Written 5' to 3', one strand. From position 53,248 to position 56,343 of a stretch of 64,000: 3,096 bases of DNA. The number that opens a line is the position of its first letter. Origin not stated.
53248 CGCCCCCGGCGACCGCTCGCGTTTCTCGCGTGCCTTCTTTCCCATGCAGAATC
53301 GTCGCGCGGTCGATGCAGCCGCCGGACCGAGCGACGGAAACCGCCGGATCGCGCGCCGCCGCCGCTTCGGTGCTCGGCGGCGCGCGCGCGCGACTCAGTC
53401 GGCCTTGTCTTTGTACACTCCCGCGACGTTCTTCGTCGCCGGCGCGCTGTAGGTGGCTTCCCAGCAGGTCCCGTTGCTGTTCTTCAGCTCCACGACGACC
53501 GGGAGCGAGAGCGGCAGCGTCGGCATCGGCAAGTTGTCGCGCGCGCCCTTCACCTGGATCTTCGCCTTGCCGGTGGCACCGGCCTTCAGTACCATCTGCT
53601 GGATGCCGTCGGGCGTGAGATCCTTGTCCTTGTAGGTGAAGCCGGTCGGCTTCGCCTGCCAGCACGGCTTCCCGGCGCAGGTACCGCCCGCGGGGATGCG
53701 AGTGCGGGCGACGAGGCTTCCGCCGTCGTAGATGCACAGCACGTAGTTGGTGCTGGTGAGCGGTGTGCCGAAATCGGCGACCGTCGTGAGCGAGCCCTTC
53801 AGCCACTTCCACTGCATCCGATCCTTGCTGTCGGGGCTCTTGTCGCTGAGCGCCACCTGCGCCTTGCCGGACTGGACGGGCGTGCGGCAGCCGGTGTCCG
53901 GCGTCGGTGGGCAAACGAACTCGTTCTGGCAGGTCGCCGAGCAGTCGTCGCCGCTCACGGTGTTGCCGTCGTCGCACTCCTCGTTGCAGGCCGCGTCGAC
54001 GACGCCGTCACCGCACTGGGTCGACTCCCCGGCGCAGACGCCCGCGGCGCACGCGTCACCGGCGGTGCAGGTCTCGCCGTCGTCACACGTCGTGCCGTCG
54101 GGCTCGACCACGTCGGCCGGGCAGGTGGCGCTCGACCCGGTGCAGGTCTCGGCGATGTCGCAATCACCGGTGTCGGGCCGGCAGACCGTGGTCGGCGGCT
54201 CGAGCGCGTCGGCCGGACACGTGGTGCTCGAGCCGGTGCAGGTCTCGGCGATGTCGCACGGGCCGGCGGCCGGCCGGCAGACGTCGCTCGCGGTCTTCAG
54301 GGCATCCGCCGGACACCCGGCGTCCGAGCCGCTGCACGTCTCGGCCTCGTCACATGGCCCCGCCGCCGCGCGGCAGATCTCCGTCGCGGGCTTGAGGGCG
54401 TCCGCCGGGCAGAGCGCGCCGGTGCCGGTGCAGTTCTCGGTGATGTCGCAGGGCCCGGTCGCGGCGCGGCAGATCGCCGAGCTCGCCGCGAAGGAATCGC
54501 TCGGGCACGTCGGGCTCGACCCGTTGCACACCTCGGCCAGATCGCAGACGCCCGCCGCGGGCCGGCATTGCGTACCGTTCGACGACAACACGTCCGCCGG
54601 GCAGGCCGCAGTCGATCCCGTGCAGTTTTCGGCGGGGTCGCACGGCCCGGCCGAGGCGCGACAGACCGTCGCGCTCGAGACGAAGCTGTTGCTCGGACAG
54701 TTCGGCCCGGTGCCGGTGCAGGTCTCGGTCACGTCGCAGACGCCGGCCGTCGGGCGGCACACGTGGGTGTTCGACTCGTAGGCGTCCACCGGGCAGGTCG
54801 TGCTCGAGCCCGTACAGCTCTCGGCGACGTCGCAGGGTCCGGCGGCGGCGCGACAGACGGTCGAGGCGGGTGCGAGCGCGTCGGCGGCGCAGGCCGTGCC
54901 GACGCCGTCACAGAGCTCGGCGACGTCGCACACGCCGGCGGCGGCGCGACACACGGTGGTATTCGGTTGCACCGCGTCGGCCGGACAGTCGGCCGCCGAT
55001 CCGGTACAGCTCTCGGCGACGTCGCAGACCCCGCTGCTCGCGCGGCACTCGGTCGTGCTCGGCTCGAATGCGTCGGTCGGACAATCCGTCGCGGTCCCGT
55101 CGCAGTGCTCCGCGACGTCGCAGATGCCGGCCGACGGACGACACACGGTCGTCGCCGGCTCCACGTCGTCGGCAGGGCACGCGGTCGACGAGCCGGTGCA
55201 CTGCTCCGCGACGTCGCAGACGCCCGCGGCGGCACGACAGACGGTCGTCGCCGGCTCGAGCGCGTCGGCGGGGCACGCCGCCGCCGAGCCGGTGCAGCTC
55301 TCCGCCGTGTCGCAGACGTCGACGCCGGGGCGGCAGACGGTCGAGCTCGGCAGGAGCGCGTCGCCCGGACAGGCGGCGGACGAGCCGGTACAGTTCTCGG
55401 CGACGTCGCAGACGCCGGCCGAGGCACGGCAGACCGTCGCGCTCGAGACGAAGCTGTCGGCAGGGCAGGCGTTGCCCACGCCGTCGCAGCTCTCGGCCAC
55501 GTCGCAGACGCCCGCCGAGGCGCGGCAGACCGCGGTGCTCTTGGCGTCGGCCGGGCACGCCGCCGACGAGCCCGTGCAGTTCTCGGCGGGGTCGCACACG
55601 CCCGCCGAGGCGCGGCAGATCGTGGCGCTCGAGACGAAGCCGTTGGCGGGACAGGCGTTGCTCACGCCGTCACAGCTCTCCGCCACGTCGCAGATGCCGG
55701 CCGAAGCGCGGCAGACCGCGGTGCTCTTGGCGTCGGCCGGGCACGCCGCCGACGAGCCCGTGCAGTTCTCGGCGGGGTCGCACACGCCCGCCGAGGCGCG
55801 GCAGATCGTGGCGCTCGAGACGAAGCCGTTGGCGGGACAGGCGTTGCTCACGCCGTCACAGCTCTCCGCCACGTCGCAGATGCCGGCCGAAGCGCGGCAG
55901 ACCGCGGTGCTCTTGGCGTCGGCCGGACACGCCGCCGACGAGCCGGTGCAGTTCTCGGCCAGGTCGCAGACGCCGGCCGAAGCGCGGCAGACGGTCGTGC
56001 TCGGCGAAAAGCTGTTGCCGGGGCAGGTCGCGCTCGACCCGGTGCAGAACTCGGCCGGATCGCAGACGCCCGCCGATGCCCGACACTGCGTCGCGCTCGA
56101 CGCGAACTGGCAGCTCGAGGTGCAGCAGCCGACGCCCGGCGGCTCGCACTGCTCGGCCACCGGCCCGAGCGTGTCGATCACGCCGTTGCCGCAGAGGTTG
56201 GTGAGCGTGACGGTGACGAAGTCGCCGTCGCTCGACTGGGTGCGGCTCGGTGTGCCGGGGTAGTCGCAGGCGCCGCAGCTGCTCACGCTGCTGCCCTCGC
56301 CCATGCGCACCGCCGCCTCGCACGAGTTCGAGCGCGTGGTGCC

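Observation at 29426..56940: Paralogous family of giant secreted proteins built from verbatim-repeated 96-bp units (32-aa four-Cys repeat), attached to different catalytic or adhesive heads and a shared C-terminal module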

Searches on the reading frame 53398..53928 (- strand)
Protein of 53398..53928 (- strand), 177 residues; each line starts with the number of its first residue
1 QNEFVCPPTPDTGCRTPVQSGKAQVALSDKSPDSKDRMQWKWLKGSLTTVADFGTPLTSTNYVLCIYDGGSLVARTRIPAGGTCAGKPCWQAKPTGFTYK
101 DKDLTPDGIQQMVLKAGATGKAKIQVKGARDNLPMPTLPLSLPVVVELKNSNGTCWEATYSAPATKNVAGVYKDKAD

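Call 51: search_solved_structures(query=window:53398-53928:-, max_evalue=1)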
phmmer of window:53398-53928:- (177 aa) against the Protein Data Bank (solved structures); distinct sequences matched with E-value up to 1: 0.

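Call 58: predict_structure(alignment_id=A1)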
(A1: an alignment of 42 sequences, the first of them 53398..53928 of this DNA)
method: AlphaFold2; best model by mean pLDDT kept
length: 177 residues; sequences in the alignment: 42
mean_pLDDT: 96.4   pTM: 0.91
mean pLDDT of the five models: 96.4, 96.4, 95.7, 95.7, 94.5
residues with pLDDT >= 90: 172; 70-90: 2; 50-70: 2; < 50: 1
segments of 3 or more residues with pLDDT < 50: none
pLDDT, mean of each block of 10 residues (from residue 1): 84 97 98 96 98 98 98 98 96 98 94 98 98 96 98 98 96 97
secondary structure, 60 per line:
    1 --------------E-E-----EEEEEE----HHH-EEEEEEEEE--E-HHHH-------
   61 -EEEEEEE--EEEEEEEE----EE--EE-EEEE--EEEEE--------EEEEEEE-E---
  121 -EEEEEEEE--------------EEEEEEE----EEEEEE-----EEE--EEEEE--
elements in order: E23-28 E37-45 H50-53 E62-68 E71-78 E90-93 E96-100 E109-115 E122-129 E144-150 E155-160 E166-168 E171-175

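Call 62: fold_search(model_id=the predicted structure, library=pdb)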
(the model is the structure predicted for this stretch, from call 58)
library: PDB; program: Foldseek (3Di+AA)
matches with E <= 10: 1267; with E <= 0.001: 0
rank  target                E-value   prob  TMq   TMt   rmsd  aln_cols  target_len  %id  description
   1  9npc_C                3.5e-02  0.77  0.28  0.09   7.7       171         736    9  Crystal structure of the inactive conformation of a glycoside hydrolase (CapGH2b) from the GH2 family in the space gro (released 2025-11-12)
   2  8b7d                  6.2e-02  0.25  0.23  0.26  15.4       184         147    5  Luminal domain of TMEM106B (released 2023-07-19)
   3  8z22_B                6.5e-02  0.30  0.22  0.25  13.7       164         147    8  Crystal structure of the liprin-alpha2/RIM1 complex (released 2025-04-02)
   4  9npl_A                7.2e-02  0.60  0.27  0.09   7.8       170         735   10  Crystal structure of the inactive conformation of a glycoside hydrolase (CapGH2b - E553Q Mutant) from the GH2 family i (released 2025-11-12)
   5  9npf_B                7.2e-02  0.54  0.27  0.09   8.5       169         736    9  Crystal structure of the inactive conformation of a glycoside hydrolase (CapGH2b) from the GH2 family in the space gro (released 2025-11-12)
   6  9npe_D                7.6e-02  0.57  0.27  0.09   8.1       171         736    9  Crystal structure of the inactive conformation of a glycoside hydrolase (CapGH2b) from the GH2 family in the space gro (released 2025-11-12)
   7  8wae_A                7.6e-02  0.25  0.20  0.27  12.3       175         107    8  Crystal structure of a novel porphyran-binding carbohydrate binding module (released 2024-09-11)
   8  9npl_D                8.0e-02  0.51  0.26  0.09   8.5       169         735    9  Crystal structure of the inactive conformation of a glycoside hydrolase (CapGH2b - E553Q Mutant) from the GH2 family i (released 2025-11-12)
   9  8z22_A                9.4e-02  0.23  0.23  0.26  13.9       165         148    8  Crystal structure of the liprin-alpha2/RIM1 complex (released 2025-04-02)
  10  5dq8_B                9.4e-02  0.20  0.21  0.19   8.3       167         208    8  Crystal structure of human transcription factor TEAD2 in complex with flufenamic acid (released 2015-11-25)
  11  2q3x_A                9.4e-02  0.11  0.18  0.21  13.3       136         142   15  The RIM1alpha C2B domain (released 2007-08-28)
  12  8wae_B                9.9e-02  0.25  0.20  0.29  12.1       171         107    8  Crystal structure of a novel porphyran-binding carbohydrate binding module (released 2024-09-11)
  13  8bzk                  9.9e-02  0.12  0.19  0.16  16.4       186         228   11  Crystal structure of Paradendryphiella salina PL7C alginate lyase with sulphate bound in the active site (released 2023-12-27)
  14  6uyb_B                1.0e-01  0.30  0.22  0.20   8.1       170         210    6  Crystal structure of TEAD2 bound to Compound 1 (released 2020-06-24)
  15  9nfe_A                1.1e-01  0.41  0.26  0.08  11.7       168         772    9  Active conformation of a redox-regulated glycoside hydrolase (CapGH2b) from the GH2 family (released 2025-11-12)
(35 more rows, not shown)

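Call 63: find_homologous_proteins(query=window:53398-53928:-, max_evalue=0.001)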
Query window:53398-53928:- (177 aa): 68 proteins with E <= 0.001 among 134 candidates.
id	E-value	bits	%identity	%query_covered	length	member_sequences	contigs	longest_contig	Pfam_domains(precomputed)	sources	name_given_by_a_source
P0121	8.7e-92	324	77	100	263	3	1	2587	-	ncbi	-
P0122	2.3e-90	319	77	100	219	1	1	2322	PF13948.12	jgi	-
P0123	1.2e-89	317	76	100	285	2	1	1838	PF00200.29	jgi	jgi:cysteine-rich repeat protein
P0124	1.6e-86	307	74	100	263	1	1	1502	-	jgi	-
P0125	2.6e-83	296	72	100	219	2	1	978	-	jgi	jgi:cysteine-rich repeat protein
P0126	2.7e-74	267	67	100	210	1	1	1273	-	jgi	jgi:cysteine-rich repeat protein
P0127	8.5e-73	262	66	99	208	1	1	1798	PF13948.12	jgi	jgi:cysteine-rich repeat protein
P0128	6.7e-72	259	64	99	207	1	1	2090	-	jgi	jgi:cysteine-rich repeat protein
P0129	3.9e-68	247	68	89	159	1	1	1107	-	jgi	jgi:hypothetical protein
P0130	1.4e-67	245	64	98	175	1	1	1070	-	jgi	jgi:hypothetical protein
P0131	6.6e-60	220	59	98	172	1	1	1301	-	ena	-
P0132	5.6e-57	210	59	97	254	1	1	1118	PF12661.14,PF00008.34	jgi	jgi:hypothetical protein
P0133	7.8e-57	210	65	82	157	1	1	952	-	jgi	jgi:hypothetical protein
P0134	1.4e-56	209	59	97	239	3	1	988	-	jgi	jgi:hypothetical protein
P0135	8.0e-56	207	66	79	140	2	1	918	-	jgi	jgi:hypothetical protein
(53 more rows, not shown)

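Call 66: search_protein_families(library=pfam, proteins=[window:53398-53928:-], max_evalue=5)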
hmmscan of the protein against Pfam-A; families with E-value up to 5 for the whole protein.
window:53398-53928:- (177 aa): 0 families

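Call 71: search_solved_structures(query=A3, max_evalue=1)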
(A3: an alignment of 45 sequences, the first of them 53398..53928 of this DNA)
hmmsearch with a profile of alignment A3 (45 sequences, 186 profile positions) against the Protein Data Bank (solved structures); distinct sequences matched with E-value up to 1: 0.

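Call 95: search_protein_representatives(alignment_id=A3)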
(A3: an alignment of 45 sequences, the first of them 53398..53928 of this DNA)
Query: 45 sequences, 186 profile positions. Proteins with E-value up to 0.001 (for the whole library): 7865; up to 1e-10: 6584; up to 1e-30: 2932. The best 150 are listed.
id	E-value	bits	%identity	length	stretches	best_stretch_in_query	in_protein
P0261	3.3e-116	401.6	-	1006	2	8-186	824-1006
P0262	2.4e-83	294.4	-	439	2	8-186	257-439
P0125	1.8e-80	285.0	-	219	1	2-186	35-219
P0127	3.5e-80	284.1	-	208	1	2-186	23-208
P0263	3.7e-75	267.8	-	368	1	2-186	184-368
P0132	8.6e-73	260.0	-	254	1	4-186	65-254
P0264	8.6e-71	253.5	-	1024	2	17-183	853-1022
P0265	1.8e-70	252.5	-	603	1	4-186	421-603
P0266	2.2e-70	252.2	-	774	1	2-186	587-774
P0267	1.4e-69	249.6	-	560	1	5-186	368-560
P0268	1.4e-69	249.5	-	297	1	6-186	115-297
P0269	2.9e-69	248.6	-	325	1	2-186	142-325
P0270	5.0e-69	247.8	-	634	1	6-186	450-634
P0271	3.3e-68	245.1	-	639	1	5-186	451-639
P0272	7.5e-68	243.9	-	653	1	2-186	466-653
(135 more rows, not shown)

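Call 97: search_protein_families(library=pfam, alignment_id=A4, max_evalue=0.0001)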
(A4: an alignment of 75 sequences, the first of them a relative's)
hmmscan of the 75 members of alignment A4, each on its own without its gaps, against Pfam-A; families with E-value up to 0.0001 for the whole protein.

A. member 1, P0261 (1006 aa): 2 families
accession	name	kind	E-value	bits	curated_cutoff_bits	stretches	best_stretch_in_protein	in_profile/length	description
PF13948.11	DUF4215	-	2.8e-07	31.2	27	1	696-725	18-46/47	Domain of unknown function (DUF4215)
PF00200.28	Disintegrin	-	1.5e-05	26.1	35.1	1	705-786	1-75/75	Disintegrin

B. families by the number of members that match (of 75 scanned): 53 families (the first 25 are shown)
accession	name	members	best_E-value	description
PF13948.11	DUF4215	13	8.4e-18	Domain of unknown function (DUF4215)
PF17164.10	DUF5122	6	6e-147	Domain of unknown function (DUF5122) beta-propeller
PF00200.28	Disintegrin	6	5e-43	Disintegrin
PF00526.23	Dicty_CTDC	6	1.5e-18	Dictyostelium (slime mold) repeat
PF24517.2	CBM96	3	6.3e-18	Carbohydrate-binding module family 96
PF00082.27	Peptidase_S8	2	1.8e-38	Subtilase family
PF10282.15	Lactonase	2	4.7e-32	Lactonase, 7-bladed beta-propeller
PF07676.18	PD40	2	1.3e-22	WD40-like Beta Propeller Repeat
PF08450.18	SGL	2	6.9e-16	SMP-30/Gluconolactonase/LRE-like region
PF13088.12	BNR_2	2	1.7e-13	BNR repeat-like domain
PF15902.12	Sortilin-Vps10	2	9.2e-12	Sortilin, neurotensin receptor 3,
PF02012.26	BNR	2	1.2e-06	BNR/Asp-box repeat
PF14870.12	PSII_BNR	2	2.4e-06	Photosynthesis system II assembly factor YCF48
PF24684.1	Vgb_lyase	1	5.8e-96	Virginiamycin B lyase family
PF07603.17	Lcl_C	1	3.1e-46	Lcl C-terminal domain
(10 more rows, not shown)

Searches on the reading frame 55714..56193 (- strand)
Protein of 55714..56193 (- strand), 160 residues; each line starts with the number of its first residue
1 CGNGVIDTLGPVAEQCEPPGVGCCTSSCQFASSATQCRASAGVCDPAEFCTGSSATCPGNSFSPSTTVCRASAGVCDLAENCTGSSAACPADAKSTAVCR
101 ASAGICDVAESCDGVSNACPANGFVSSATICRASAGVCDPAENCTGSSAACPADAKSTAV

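Call 40: search_solved_structures(query=window:55714-56193:-, max_evalue=0.001, show_alignments=3)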
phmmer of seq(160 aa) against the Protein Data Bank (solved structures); distinct sequences matched with E-value up to 0.001: 5.
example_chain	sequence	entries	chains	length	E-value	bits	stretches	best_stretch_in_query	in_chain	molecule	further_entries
2dw0_A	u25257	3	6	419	5.4e-07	33.4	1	19-77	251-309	Catrocollastatin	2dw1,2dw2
3hdb_A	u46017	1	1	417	5.9e-07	33.3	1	19-82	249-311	AAHIV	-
3dsl_A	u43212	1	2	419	7.4e-07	32.9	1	19-82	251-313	Zinc metalloproteinase-disintegrin bothropasin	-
9clp_A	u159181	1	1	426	0.00021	25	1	20-77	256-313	Zinc metalloproteinase-disintegrin-like ecarin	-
3k7l_A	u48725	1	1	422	0.00021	25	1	21-78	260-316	Atragin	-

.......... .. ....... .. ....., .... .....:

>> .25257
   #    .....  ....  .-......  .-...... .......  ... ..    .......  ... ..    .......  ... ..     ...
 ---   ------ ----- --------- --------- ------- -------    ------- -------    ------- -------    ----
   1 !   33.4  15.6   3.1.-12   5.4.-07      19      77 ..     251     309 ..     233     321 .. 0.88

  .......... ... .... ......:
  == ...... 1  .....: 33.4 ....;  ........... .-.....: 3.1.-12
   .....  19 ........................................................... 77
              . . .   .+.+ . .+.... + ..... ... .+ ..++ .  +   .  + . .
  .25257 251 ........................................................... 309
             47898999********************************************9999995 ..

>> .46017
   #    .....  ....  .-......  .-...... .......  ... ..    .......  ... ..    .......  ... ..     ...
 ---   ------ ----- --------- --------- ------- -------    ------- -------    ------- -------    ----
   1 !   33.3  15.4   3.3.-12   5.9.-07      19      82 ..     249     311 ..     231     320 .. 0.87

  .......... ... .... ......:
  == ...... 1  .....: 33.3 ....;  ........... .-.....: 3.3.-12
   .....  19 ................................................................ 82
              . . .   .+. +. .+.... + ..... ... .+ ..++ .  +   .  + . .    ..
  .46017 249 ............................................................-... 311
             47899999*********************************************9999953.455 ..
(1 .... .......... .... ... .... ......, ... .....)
